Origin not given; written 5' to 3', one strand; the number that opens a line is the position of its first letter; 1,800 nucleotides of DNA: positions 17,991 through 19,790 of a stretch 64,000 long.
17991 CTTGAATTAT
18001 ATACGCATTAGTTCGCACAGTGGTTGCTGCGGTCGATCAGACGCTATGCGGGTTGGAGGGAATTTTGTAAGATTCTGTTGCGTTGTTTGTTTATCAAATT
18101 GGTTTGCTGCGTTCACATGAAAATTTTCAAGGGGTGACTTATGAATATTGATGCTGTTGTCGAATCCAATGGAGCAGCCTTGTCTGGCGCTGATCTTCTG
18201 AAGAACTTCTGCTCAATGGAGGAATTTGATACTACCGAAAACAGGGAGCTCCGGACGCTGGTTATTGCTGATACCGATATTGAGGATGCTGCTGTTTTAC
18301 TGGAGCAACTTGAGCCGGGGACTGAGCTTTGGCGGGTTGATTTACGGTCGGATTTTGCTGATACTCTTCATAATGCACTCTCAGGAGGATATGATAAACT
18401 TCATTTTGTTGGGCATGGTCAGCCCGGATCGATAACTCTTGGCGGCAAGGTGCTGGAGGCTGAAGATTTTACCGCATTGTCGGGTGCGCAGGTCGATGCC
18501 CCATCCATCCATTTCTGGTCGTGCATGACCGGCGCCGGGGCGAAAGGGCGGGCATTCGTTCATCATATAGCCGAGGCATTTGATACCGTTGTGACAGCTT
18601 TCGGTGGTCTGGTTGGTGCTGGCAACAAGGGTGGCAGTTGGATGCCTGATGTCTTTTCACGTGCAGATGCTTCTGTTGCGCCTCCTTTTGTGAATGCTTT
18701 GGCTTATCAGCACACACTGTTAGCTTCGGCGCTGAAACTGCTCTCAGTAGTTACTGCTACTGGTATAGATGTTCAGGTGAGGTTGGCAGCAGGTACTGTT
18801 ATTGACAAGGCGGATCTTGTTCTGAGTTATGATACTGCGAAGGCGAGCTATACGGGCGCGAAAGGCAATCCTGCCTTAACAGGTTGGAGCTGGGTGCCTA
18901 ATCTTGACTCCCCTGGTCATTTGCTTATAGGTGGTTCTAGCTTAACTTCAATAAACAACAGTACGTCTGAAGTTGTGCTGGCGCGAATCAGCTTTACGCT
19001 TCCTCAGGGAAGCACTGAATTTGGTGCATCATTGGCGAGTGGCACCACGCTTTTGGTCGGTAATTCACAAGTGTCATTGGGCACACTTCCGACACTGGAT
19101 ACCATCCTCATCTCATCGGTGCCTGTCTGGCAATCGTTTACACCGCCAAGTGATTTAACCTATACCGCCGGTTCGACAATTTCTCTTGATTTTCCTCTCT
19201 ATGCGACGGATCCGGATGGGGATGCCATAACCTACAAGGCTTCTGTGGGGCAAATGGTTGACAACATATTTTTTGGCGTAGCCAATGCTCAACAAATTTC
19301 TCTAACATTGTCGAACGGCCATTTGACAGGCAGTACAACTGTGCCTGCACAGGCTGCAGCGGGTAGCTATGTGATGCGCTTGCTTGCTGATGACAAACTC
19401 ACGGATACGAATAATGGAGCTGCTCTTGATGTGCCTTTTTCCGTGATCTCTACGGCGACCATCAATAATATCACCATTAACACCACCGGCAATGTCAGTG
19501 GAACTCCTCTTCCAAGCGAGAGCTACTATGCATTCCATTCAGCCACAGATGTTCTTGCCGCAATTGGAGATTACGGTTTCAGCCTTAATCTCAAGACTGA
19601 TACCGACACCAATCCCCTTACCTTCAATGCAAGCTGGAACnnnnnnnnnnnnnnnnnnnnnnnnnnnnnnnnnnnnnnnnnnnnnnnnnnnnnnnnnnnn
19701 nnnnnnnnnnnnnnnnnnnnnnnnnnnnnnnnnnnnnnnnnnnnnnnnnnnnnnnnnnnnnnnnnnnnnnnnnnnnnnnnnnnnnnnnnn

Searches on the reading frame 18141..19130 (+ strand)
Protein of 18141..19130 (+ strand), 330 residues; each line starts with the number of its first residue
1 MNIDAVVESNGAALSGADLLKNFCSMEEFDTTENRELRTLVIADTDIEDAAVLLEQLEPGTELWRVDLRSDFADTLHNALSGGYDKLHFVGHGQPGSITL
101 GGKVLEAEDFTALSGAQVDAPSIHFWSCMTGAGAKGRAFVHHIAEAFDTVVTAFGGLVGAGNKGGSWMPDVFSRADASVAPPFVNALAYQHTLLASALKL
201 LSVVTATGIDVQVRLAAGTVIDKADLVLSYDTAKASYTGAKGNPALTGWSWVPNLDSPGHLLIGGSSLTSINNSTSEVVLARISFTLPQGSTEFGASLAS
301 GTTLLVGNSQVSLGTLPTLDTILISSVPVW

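Call 21: find_related_loci(query=window:18141-19130:+, collection=genome_contigs, flank=10000)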
Query window:18141-19130:+ (330 aa) in genome_contigs; peptide patterns used: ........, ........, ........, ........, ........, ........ (x = any residue, [..] = any of these).
71 stretches matched a pattern; 4 encode a relative of the query (tblastn E <= 1e-3); 4 distinct loci.
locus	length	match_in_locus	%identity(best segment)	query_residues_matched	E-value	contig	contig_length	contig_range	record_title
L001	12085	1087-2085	78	1-330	2e-163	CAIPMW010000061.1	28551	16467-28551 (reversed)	MAG: uncultured Chlorobiaceae bacterium isolate Umea1_bin-1492 genome assembly, contig: bin-1492:061/117, whole genome s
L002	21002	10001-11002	76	1-330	4e-159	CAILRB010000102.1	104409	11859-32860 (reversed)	MAG: uncultured Chlorobiaceae bacterium isolate AM4_bin-525 genome assembly, contig: bin-525:102/107, whole genome shotg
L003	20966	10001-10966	71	1-330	3e-144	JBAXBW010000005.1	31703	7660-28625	MAG: Chlorobiaceae bacterium isolate ELA177 MAG177_5, whole genome shotgun sequence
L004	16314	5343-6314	69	1-319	5e-135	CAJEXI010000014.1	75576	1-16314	MAG: uncultured Chlorobiaceae bacterium isolate RF-1857-SP43-464-F4_S21 genome assembly, contig: NODE_14_length_75576_co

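Call 39: predict_structure(alignment_id=A2)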
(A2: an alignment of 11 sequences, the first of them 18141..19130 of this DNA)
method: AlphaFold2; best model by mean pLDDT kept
length: 330 residues; sequences in the alignment: 11
mean_pLDDT: 71.8   pTM: 0.50
mean pLDDT of the five models: 71.8, 71.4, 69.8, 69.5, 51.2
residues with pLDDT >= 90: 41; 70-90: 184; 50-70: 46; < 50: 59
segments of 3 or more residues with pLDDT < 50: 1-35, 158-165, 187-194, 325-330
pLDDT, mean of each block of 10 residues (from residue 1): 23 23 23 53 77 74 88 89 88 86 90 72 83 81 88 62 51 62 57 62 85 81 89 89 82 82 84 73 86 83 82 75 45
secondary structure, 60 per line:
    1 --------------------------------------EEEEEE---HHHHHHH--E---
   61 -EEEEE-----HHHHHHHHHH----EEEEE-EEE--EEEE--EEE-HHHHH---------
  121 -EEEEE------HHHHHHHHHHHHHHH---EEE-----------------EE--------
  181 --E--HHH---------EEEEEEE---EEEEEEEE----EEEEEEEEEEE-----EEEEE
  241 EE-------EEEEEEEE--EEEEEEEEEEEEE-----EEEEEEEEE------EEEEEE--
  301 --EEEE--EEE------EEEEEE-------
elements in order: E39-44 H48-54 E62-66 H72-81 E86-90 E92-94 E97-100 E103-105 H107-111 E122-126 H133-147 E151-153 E198-204 E208-215 E220-230 E236-242 E250-257 E260-272 E278-286 E293-298 E303-306 E309-311 E318-323

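Call 43: fold_search(model_id=the predicted structure, library=pdb)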
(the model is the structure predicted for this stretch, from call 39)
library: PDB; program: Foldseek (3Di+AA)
matches with E <= 10: 1612; with E <= 0.001: 79
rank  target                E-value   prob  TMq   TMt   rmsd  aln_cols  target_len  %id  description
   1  6kgc_A                2.6e-07  1.00  0.32  0.67   3.8       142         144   16  Crystal structure of CaDoc0917(R49D)-CaCohA2 complex at pH 5.4 (released 2020-07-08)
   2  6kgd_A                4.0e-07  1.00  0.32  0.67   3.6       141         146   17  Crystal structure of CaDoc0917(R49D)-CaCohA2 complex at pH 8.0 (released 2020-07-08)
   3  2vo8                  4.5e-07  1.00  0.32  0.72   3.1       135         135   12  Cohesin module from Clostridium perfringens ATCC13124 family 33 glycoside hydrolase. (released 2008-09-02)
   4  6kgf_C                4.5e-07  1.00  0.31  0.64   3.9       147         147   16  Crystal structure of CaDoc0917(R16D)-CaCohA2 complex at pH 8.2 (released 2020-07-08)
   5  4ums                  6.0e-07  1.00  0.28  0.54   4.6       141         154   13  The crystal structure of the seventh ScaB type I cohesin from Pseudobacteroides cellulosolvens (released 2015-05-06)
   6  5nrk_A                6.8e-07  1.00  0.30  0.64   3.9       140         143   19  Crystal structure of the sixth cohesin from Acetivibrio cellulolyticus' scaffoldin B in complex with Cel5 dockerin S15 (released 2018-01-31)
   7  5nrm_A                7.2e-07  1.00  0.31  0.66   3.8       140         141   19  Crystal structure of the sixth cohesin from Acetivibrio cellulolyticus' scaffoldin B in complex with Cel5 dockerin S51 (released 2018-01-31)
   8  2jh2_C                9.7e-07  1.00  0.29  0.67   4.5       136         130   17  X-ray crystal structure of a cohesin-like module from Clostridium perfringens (released 2007-11-06)
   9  1g1k_A                9.7e-07  1.00  0.28  0.57   4.6       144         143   19  COHESIN MODULE FROM THE CELLULOSOME OF CLOSTRIDIUM CELLULOLYTICUM (released 2000-11-22)
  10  2jh2_A                1.0e-06  1.00  0.30  0.69   3.9       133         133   17  X-ray crystal structure of a cohesin-like module from Clostridium perfringens (released 2007-11-06)
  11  6kgf_A                1.1e-06  1.00  0.32  0.66   4.0       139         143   17  Crystal structure of CaDoc0917(R16D)-CaCohA2 complex at pH 8.2 (released 2020-07-08)
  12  2vn6_A                1.2e-06  1.00  0.30  0.59   4.2       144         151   18  The Clostridium cellulolyticum dockerin displays a dual binding mode for its cohesin partner (released 2008-05-13)
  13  6kg8_MODEL_1_A        1.5e-06  1.00  0.31  0.58   4.3       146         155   18  Solution structure of CaCohA2 from Clostridium acetobutylicum (released 2020-07-08)
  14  2jh2_B                1.7e-06  1.00  0.28  0.65   5.7       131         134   16  X-ray crystal structure of a cohesin-like module from Clostridium perfringens (released 2007-11-06)
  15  6kge_A                2.5e-06  1.00  0.32  0.68   3.8       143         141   15  Crystal structure of CaDoc0917(R16D)-CaCohA2 complex at pH 5.5 (released 2020-07-08)
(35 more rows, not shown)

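Call 45: search_solved_structures(query=A2, max_evalue=10, show_alignments=3)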
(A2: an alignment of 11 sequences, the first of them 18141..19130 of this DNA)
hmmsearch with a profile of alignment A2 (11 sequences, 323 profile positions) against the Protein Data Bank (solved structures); distinct sequences matched with E-value up to 10: 1.
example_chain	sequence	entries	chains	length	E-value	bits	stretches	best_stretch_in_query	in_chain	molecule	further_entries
4f2n_A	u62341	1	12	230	2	10.5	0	231-269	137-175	Superoxide dismutase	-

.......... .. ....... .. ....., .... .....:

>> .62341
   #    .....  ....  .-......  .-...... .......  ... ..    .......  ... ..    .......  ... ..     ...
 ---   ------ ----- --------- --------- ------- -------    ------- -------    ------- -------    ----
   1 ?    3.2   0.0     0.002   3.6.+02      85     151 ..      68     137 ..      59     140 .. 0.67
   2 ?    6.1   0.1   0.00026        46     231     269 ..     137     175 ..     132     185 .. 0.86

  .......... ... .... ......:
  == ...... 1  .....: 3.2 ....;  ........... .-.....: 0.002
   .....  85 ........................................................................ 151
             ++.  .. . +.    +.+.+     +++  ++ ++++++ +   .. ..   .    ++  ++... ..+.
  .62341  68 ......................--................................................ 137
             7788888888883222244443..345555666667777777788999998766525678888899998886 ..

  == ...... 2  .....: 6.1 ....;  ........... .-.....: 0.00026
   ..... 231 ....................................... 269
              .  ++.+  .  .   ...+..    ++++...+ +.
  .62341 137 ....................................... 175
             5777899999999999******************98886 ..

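Call 74: search_protein_families(library=pfam, alignment_id=A2, max_evalue=1)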
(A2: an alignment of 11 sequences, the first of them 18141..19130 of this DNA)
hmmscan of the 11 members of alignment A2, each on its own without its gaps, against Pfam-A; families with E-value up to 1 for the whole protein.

A. member 1, window:18141-19130:+ (330 aa): 2 families
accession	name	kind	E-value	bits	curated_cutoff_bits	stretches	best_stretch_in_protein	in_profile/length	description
PF14252.11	DUF4347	-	3.4e-19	69.6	24.6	1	40-168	1-138/164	Domain of unknown function (DUF4347)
PF01364.23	Peptidase_C25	-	0.014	15.1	23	1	71-133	218-276/374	Peptidase family C25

B. families by the number of members that match (of 11 scanned): 4 families
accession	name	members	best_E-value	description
PF14252.11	DUF4347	11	2.3e-21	Domain of unknown function (DUF4347)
PF01364.23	Peptidase_C25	8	0.00072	Peptidase family C25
PF02814.20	UreE_N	1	0.011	UreE urease accessory protein, N-terminal domain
PF17407.7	Nrap_D6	1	0.23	Nrap protein domain 6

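Call 92: search_protein_families(library=ncbifam, proteins=[window:18141-19130:+], max_evalue=1)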
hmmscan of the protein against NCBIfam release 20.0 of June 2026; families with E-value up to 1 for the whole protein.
window:18141-19130:+ (330 aa): 0 families

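Call 93: fold_search(model_id=the predicted structure, library=viral)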
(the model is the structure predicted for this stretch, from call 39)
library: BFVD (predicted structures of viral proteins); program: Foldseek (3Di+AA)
matches with E <= 10: 1117; with E <= 0.001: 11
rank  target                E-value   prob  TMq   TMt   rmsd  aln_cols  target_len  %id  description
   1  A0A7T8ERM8            2.2e-07  1.00  0.32  0.43   3.5       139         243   19  (no name in the UniProt tables at hand)
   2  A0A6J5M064            4.6e-05  1.00  0.25  0.14   8.0       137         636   14  Secretion system C-terminal sorting domain [uncultured Caudovirales phage]
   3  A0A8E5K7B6            6.2e-05  0.82  0.19  0.11  18.7       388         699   12  (no name in the UniProt tables at hand)
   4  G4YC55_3              2.2e-04  1.00  0.29  0.08   5.0       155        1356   15  (no name in the UniProt tables at hand)
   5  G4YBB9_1              2.9e-04  1.00  0.27  0.09   4.6       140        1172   14  (no name in the UniProt tables at hand)
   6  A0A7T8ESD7            5.0e-04  1.00  0.26  0.24   5.4       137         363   14  (no name in the UniProt tables at hand)
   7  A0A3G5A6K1            5.0e-04  0.92  0.21  0.16  18.5       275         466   10  Chitinase, GH18 family [Homavirus sp.]
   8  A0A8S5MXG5            6.8e-04  1.00  0.28  0.29  19.5       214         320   11  Uncharacterized protein [Myoviridae sp. ctWaE18]
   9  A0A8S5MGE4            6.8e-04  0.99  0.21  0.16   7.2       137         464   10  PknB-like protein [Podoviridae sp. ctqve24]
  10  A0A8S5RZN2            7.2e-04  1.00  0.22  0.40  10.9       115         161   14  Uncharacterized protein [Myoviridae sp. ctNQV2]
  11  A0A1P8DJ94            9.1e-04  1.00  0.27  0.33   4.0       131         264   19  (no name in the UniProt tables at hand)
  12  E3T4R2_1              1.2e-03  1.00  0.27  0.10   4.0       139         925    9  Hedgehog/Intein (Hint) domain-containing protein [Cafeteria roenbergensis virus (strain BV-PW1)]
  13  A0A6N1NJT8            1.5e-03  1.00  0.23  0.20  10.8       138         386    7  Uncharacterized protein [Tupanvirus deep ocean]
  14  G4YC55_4              1.8e-03  0.99  0.23  0.07   6.9       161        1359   13  (no name in the UniProt tables at hand)
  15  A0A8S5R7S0            2.1e-03  0.94  0.16  0.27  10.4       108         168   15  Uncharacterized protein [virus sp. ctah610]
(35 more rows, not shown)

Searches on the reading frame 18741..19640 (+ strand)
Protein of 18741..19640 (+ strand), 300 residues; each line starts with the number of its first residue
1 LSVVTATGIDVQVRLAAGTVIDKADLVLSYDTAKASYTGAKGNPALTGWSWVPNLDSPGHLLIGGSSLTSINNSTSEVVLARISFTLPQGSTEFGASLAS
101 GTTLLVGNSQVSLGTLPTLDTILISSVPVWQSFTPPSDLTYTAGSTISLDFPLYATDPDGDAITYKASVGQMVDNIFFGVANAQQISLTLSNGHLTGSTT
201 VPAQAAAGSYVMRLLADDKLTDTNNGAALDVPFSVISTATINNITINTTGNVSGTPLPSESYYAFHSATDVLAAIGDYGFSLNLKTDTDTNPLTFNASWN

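Call 29: search_protein_families(library=pfam, proteins=[window:18741-19640:+], max_evalue=10)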
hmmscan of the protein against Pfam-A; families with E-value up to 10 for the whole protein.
window:18741-19640:+ (300 aa): 1 family
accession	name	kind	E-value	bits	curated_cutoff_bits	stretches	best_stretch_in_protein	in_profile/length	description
PF20009.4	GEVED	-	0.0073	17.5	24.4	1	181-223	18-61/78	GEVED domain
